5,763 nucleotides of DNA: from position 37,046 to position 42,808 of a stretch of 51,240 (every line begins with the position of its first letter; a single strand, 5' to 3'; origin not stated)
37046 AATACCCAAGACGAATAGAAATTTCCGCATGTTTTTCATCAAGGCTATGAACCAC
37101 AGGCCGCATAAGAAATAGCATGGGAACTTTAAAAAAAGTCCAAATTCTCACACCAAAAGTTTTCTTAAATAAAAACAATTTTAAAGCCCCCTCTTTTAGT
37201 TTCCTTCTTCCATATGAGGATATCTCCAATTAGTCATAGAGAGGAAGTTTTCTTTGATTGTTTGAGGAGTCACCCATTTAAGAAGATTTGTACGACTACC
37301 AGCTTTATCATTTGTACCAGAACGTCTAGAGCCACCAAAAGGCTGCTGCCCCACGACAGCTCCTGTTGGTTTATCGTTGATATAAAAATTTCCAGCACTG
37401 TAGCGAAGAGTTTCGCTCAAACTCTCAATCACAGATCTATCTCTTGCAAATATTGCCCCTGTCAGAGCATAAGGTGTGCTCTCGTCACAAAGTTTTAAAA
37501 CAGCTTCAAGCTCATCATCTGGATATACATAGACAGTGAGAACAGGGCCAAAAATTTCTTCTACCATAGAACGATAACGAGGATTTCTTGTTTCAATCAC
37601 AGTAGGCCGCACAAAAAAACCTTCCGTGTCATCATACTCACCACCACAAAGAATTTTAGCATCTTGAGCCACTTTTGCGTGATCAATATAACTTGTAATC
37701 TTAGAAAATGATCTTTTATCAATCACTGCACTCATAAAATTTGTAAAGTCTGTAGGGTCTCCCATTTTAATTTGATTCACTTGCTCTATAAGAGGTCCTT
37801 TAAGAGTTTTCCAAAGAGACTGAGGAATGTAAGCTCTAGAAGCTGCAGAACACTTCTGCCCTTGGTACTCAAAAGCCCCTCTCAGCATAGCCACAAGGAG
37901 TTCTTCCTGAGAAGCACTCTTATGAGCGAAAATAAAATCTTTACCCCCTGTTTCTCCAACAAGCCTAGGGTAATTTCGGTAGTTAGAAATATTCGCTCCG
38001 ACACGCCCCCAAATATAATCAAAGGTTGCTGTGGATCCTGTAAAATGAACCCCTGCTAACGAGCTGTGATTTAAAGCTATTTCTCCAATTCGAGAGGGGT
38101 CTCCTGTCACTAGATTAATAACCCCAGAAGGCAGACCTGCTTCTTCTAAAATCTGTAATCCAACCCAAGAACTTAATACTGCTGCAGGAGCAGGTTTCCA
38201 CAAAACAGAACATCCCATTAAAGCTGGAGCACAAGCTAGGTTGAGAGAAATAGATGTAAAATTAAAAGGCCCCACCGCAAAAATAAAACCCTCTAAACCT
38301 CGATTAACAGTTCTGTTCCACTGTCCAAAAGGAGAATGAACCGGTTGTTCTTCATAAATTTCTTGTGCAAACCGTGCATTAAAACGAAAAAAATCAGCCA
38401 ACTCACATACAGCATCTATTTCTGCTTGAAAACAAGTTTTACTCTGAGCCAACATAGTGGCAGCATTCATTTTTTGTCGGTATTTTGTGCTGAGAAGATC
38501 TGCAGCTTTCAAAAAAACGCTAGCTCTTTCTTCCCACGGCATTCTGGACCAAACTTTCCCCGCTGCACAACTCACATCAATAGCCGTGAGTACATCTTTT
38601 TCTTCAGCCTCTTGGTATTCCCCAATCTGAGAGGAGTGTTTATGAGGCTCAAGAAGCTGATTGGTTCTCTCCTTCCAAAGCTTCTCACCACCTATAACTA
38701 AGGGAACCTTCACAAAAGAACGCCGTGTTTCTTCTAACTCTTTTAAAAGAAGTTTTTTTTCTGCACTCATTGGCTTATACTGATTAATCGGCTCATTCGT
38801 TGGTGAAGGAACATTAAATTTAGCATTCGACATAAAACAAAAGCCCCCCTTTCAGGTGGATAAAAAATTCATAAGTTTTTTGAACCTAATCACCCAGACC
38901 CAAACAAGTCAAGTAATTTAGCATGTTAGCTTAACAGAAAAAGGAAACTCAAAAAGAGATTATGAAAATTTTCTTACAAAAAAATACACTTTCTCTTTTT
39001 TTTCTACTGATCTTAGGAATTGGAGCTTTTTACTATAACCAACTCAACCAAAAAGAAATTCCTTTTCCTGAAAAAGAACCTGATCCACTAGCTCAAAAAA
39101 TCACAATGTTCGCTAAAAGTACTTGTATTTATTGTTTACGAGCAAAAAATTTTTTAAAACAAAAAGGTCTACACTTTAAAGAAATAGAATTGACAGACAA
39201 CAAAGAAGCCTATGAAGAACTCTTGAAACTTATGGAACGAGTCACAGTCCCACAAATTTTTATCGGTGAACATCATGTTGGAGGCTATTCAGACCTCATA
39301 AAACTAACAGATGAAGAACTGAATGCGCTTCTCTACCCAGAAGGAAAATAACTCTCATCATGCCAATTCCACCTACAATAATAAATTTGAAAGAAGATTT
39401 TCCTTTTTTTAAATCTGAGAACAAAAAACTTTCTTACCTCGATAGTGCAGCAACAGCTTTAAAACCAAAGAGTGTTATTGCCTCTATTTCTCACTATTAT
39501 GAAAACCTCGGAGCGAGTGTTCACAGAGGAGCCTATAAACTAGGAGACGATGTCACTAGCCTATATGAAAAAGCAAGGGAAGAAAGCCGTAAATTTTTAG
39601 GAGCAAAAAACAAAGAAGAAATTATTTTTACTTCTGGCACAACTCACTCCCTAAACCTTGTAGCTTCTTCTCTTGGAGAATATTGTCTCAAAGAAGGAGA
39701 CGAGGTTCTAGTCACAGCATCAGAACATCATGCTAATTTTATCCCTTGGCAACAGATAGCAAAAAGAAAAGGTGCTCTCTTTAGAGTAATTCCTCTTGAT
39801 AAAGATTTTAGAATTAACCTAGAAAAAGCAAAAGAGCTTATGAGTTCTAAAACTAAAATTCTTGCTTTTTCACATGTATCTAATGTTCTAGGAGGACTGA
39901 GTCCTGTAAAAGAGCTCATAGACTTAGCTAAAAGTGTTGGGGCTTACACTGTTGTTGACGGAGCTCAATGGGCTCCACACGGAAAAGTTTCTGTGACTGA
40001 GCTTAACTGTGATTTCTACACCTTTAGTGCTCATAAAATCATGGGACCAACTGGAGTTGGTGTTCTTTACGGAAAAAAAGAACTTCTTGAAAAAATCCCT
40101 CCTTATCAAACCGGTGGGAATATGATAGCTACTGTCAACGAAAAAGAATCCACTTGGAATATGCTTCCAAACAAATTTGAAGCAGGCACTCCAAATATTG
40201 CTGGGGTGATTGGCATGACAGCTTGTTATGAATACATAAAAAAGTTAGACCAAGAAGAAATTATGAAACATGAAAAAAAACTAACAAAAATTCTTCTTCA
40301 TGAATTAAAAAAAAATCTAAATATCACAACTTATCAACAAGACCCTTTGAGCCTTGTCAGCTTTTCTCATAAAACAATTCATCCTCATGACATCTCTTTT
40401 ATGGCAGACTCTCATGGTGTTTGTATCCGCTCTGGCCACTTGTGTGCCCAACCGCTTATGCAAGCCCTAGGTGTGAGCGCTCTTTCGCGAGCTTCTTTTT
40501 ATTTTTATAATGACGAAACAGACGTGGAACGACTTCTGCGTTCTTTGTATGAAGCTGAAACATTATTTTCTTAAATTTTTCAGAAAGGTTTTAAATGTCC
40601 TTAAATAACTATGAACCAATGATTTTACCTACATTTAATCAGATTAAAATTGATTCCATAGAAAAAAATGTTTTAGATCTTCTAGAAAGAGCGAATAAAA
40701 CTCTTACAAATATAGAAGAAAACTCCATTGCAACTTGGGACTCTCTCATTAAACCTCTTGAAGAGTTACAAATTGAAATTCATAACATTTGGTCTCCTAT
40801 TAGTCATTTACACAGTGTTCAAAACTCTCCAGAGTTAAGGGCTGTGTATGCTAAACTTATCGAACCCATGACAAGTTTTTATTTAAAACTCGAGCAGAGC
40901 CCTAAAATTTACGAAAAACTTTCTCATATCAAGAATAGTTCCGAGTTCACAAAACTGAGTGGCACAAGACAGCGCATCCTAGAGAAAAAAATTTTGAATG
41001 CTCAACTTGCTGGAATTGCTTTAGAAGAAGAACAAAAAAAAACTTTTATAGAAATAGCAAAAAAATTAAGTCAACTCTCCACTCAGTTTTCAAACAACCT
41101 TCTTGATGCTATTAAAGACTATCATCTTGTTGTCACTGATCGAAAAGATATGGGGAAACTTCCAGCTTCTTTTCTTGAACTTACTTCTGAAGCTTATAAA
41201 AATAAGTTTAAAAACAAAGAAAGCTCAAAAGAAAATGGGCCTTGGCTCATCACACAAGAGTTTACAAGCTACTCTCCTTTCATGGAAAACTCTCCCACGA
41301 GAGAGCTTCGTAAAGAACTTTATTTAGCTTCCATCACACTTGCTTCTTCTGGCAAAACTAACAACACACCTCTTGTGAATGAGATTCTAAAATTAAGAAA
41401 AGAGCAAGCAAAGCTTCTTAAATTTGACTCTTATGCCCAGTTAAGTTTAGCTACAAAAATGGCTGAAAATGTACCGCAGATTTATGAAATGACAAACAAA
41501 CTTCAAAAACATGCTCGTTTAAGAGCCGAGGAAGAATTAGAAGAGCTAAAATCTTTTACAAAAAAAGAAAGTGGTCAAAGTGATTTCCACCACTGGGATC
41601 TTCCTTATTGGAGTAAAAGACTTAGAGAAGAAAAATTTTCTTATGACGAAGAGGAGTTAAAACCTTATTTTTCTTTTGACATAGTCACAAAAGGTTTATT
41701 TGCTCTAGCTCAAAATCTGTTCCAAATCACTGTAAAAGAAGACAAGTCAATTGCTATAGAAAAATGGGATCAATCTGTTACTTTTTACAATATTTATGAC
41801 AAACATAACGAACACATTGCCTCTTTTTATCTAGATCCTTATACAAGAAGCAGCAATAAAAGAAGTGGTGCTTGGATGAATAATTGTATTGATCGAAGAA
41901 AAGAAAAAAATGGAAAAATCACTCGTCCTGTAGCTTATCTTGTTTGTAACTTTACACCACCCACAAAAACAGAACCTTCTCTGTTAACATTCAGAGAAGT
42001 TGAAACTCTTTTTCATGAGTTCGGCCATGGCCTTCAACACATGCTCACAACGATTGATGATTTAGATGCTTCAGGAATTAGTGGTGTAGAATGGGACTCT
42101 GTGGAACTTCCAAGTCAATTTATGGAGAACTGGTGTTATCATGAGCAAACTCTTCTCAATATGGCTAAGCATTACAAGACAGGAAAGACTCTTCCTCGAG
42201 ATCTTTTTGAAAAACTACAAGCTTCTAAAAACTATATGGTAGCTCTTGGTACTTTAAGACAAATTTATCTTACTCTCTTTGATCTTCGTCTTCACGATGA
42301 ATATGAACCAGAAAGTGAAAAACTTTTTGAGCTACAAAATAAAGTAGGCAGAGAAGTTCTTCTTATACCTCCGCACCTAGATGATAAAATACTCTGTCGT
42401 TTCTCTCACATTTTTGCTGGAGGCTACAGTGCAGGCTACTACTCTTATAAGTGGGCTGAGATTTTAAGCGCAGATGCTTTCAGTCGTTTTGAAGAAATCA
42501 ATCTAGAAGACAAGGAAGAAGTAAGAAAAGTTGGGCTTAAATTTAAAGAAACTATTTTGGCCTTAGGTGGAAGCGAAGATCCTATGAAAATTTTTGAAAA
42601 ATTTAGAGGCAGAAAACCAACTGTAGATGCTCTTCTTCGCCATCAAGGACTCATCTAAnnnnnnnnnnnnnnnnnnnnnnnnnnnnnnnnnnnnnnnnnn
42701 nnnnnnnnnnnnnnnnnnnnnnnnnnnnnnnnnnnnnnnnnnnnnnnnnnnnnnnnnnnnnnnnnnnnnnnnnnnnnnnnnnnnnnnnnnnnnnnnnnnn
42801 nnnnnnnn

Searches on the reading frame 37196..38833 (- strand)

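Call 16: search_protein_families(library=ncbifam, proteins=[window:37196-38833:-], max_evalue=0.00001)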
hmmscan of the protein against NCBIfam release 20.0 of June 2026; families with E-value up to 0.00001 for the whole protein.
window:37196-38833:- (545 aa): 39 families (the best 25 are shown)
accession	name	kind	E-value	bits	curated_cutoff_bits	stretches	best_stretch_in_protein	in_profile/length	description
TIGR01236.1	D1pyr5carbox1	equivalog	3.2e-235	781.8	613.6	1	13-541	2-532/533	L-glutamate gamma-semialdehyde dehydrogenase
NF002852.0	PRK03137.1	subfamily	4.8e-103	345.7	648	1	12-530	6-514/514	L-glutamate gamma-semialdehyde dehydrogenase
TIGR01237.1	D1pyr5carbox2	equivalog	1.3e-88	298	659.65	1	43-530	33-511/511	L-glutamate gamma-semialdehyde dehydrogenase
NF008869.0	PRK11904.1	equivalog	3.2e-83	280.2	747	1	24-530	535-1028/1042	bifunctional proline dehydrogenase/L-glutamate gamma-semialdehyde dehydrogenase PutA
TIGR01238.1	D1pyr5carbox3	equivalog_domain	1.3e-68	231.7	485.2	1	38-521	34-496/500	L-glutamate gamma-semialdehyde dehydrogenase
NF008772.0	PRK11809.1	equivalog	2.9e-63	214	1750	1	35-521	640-1107/1318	trifunctional transcriptional regulator/proline dehydrogenase/L-glutamate gamma-semialdehyde dehydrogenase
NF006916.0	PRK09407.1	equivalog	1.5e-59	202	521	1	58-529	36-493/526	succinic semialdehyde dehydrogenase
TIGR01804.1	BADH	equivalog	1.1e-57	195.5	668.6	1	55-510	12-454/467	betaine-aldehyde dehydrogenase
NF042993.1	AlphKGSA_gudD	equivalog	1e-56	192.7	770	1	55-510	18-462/481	alpha-ketoglutaric semialdehyde dehydrogenase GucD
NF010000.0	PRK13473.1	subfamily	1.8e-56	191.8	615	1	54-507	15-452/475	aminobutyraldehyde dehydrogenase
TIGR02299.1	HpaE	equivalog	1e-54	186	638.35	1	57-512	17-461/488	5-carboxymethyl-2-hydroxymuconate semialdehyde dehydrogenase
NF009725.0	PRK13252.1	equivalog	4.4e-53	180.4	593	1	61-515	27-467/488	betaine-aldehyde dehydrogenase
NF052305.1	DioxValDhHalo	equivalog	1.3e-51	176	750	1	56-509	20-461/483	2,5-dioxovalerate dehydrogenase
NF040792.1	glyc_ald_dh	equivalog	3.1e-50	171.5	760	1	67-507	26-453/488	D-glyceraldehyde dehydrogenase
NF045735.1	PaDhStyDPseudo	equivalog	2.1e-49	168.5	850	1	57-512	19-466/483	phenylacetaldehyde dehydrogenase StyD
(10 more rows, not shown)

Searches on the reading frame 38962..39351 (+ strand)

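Call 16: search_protein_families(library=ncbifam, proteins=[window:38962-39351:+], max_evalue=0.00001)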
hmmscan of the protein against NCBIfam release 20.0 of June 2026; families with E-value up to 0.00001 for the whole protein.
window:38962-39351:+ (129 aa): 15 families
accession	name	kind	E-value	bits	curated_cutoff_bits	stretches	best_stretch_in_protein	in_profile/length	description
TIGR02181.1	GRX_bact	equivalog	1.8e-25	88.9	90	1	47-124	1-80/80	glutaredoxin 3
NF007923.0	PRK10638.1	equivalog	1.2e-20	73.4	129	1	46-123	3-81/83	glutaredoxin 3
TIGR02180.1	GRX_euk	equivalog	3.9e-17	62.2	87.25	1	47-120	1-80/84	glutaredoxin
TIGR02196.1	GlrX_YruB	hypoth_equivalog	3.2e-16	59.6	88.55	1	46-110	1-65/74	glutaredoxin-like protein, YruB-family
TIGR02190.1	GlrX-dom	hypoth_equivalog_domain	7.3e-15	54.7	99.3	1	45-112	8-74/79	glutaredoxin-family domain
NF041212.1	Uxx_star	subfamily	1.8e-11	44.1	66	1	47-103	1-58/70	Uxx-star family glutaredoxin-like (seleno)protein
NF008401.0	PRK11200.1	equivalog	1.5e-10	41.1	84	1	47-121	3-84/87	GrxA family glutaredoxin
NF047338.1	gluta_UXX_star_3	exception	8.3e-10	38.6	97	1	47-98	1-53/70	UXX-star (seleno)protein family 3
NF045501.1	HUGP_GUXX-star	exception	6.4e-09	35.6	325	1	42-104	162-225/236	HUGP/GUXX-star fusion selenoprotein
TIGR02194.1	GlrX_NrdH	subfamily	9.6e-09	35.3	85.75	1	47-109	1-63/72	glutaredoxin-like protein NrdH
TIGR02183.1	GRXA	equivalog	5.6e-08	32.8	106.5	1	48-121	3-83/86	GrxA family glutaredoxin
TIGR02189.1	GlrX-like_plant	paralog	2.4e-07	30.6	93.8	1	46-115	9-81/99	glutaredoxin-like family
NF041211.1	gluta_UXX_star_2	equivalog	3.6e-07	30.1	100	1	47-109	1-64/71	UXX-star (seleno)protein family 2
NF009398.0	PRK12759.1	equivalog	4.8e-07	29.1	649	1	46-117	3-82/410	bifunctional gluaredoxin/ribonucleoside-diphosphate reductase subunit beta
TIGR00365.1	TIGR00365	equivalog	1.2e-06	28.5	117.1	1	53-116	25-88/99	Grx4 family monothiol glutaredoxin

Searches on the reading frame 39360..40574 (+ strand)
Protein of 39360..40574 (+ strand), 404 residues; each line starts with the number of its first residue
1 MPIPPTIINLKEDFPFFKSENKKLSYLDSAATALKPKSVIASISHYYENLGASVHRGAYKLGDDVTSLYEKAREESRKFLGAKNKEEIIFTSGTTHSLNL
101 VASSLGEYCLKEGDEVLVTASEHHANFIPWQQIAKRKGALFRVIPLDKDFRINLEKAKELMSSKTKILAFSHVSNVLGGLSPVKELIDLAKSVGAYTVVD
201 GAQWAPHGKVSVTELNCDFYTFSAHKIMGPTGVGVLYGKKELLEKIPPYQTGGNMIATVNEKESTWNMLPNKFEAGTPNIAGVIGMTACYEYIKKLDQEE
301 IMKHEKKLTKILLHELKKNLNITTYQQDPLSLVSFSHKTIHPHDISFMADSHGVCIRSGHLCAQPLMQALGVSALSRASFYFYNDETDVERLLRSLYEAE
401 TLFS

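Call 17: search_protein_families(library=ncbifam, proteins=[window:39360-40574:+], max_evalue=0.00001)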
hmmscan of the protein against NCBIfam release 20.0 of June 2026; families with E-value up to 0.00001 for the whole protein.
window:39360-40574:+ (404 aa): 24 families
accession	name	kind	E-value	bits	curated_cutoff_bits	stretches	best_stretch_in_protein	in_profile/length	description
TIGR01979.1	sufS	subfamily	8.2e-155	515.6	475.1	1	9-403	2-402/403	SufS family cysteine desulfurase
NF041166.1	f2_encap_cargo1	exception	3.2e-133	446.1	800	1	9-397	229-621/623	family 2A encapsulin nanocompartment cargo protein cysteine desulfurase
NF006791.0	PRK09295.1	equivalog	2.7e-118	395.6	661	1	9-402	7-404/406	cysteine desulfurase SufS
NF008126.0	PRK10874.1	equivalog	1.5e-115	386.5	607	1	9-402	8-398/401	cysteine desulfurase CsdA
TIGR03392.1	FeS_syn_CsdA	equivalog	1.5e-113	380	493.6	1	11-403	7-396/398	cysteine desulfurase CsdA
TIGR01977.1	am_tr_V_EF2568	hypoth_equivalog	2.7e-65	220.8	377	1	26-397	2-374/376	cysteine desulfurase family protein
TIGR01976.1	am_tr_V_VC1184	hypoth_equivalog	5.6e-64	216.9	352.35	1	10-396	6-401/401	cysteine desulfurase-like protein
NF040779.1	Sec_lyase_SclA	exception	2.2e-53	181.5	525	1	26-380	2-357/378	selenocysteine lyase SclA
TIGR03402.1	FeS_nifS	equivalog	5.9e-40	137.2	530.75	1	26-365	2-324/379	cysteine desulfurase NifS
TIGR03235.1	DNA_S_dndA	equivalog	4.4e-34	118.3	480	1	26-327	1-287/353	cysteine desulfurase DndA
NF010611.0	PRK14012.1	equivalog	1.1e-29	103.6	548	1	25-323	7-289/406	IscS subfamily cysteine desulfurase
TIGR02006.1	IscS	equivalog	2.4e-26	92.7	643.2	1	26-318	6-281/402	IscS subfamily cysteine desulfurase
TIGR03403.1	nifS_epsilon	equivalog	1.2e-24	86.9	587.7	1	26-348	2-310/382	NifS family cysteine desulfurase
NF002806.0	PRK02948.1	subfamily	5.2e-23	81.6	304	1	26-363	3-324/381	IscS subfamily cysteine desulfurase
TIGR04343.1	egtE_PLP_lyase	equivalog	4.8e-16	58.5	400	1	26-288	16-259/370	ergothioneine biosynthesis PLP-dependent enzyme EgtE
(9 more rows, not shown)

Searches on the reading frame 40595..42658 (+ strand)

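Call 17: search_protein_families(library=ncbifam, proteins=[window:40595-42658:+], max_evalue=0.00001)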
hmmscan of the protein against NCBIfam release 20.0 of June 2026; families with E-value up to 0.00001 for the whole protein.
window:40595-42658:+ (687 aa): 2 families
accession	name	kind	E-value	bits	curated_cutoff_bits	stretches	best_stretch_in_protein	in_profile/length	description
NF008159.0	PRK10911.1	equivalog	8.9e-195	648.9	927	1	7-686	7-678/680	oligopeptidase A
NF007624.0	PRK10280.1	equivalog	7.1e-96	321.9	944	1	104-686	111-679/681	peptidyl-dipeptidase Dcp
